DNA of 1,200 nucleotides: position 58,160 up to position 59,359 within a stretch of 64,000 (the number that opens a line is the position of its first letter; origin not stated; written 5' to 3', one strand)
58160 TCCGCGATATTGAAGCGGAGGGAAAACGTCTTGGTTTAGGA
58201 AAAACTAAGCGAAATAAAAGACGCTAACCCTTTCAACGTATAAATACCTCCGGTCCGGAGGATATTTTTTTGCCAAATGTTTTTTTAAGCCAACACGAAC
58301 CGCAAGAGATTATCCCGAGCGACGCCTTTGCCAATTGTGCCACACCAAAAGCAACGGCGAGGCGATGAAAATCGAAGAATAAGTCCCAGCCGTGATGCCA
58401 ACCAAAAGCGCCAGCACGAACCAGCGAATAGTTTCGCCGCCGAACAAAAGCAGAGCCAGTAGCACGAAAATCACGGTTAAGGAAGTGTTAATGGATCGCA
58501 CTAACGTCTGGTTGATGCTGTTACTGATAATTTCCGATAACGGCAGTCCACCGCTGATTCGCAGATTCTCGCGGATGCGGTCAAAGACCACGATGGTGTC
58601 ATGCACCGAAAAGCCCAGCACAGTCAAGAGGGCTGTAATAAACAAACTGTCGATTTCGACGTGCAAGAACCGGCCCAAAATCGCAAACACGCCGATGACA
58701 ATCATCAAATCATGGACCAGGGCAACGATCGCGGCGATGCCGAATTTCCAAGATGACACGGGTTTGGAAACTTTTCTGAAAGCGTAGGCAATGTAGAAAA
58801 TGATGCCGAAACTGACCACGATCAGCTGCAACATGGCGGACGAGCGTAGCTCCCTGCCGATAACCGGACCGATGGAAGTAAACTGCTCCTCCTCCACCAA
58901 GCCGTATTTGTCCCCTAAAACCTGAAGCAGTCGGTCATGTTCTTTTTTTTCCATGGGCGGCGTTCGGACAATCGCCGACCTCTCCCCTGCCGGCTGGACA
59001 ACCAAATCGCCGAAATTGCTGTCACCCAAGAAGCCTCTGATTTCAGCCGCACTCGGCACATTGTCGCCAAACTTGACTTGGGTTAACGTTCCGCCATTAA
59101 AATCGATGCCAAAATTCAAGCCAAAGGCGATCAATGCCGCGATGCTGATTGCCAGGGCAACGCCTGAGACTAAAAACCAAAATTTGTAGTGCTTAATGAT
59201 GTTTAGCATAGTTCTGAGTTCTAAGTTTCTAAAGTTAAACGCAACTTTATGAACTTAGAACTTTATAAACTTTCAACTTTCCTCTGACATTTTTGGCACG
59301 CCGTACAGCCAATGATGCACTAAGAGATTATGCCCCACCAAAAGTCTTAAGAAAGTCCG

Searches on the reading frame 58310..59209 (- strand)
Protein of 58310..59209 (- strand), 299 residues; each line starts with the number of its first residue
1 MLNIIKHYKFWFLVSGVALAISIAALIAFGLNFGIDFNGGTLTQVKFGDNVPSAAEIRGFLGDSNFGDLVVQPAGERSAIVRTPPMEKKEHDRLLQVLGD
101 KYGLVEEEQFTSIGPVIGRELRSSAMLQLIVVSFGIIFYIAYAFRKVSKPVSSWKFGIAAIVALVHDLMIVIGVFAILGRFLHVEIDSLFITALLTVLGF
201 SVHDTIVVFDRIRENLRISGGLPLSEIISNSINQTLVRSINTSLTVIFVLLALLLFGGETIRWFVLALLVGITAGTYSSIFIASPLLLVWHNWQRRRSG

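Call 64: search_protein_families(library=pfam, proteins=[window:58310-59209:-], max_evalue=0.001)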
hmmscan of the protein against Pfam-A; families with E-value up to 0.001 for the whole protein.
window:58310-59209:- (299 aa): 2 families
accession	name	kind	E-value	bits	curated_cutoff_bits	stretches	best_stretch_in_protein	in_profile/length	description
PF02355.23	SecD_SecF_C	-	1.4e-55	188.1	20.5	1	105-292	13-188/189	Protein export membrane protein SecD/SecF, C-terminal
PF07549.19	Sec_GG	-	4.5e-06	26.4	20.3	1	25-49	2-26/28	SecD/SecF GG Motif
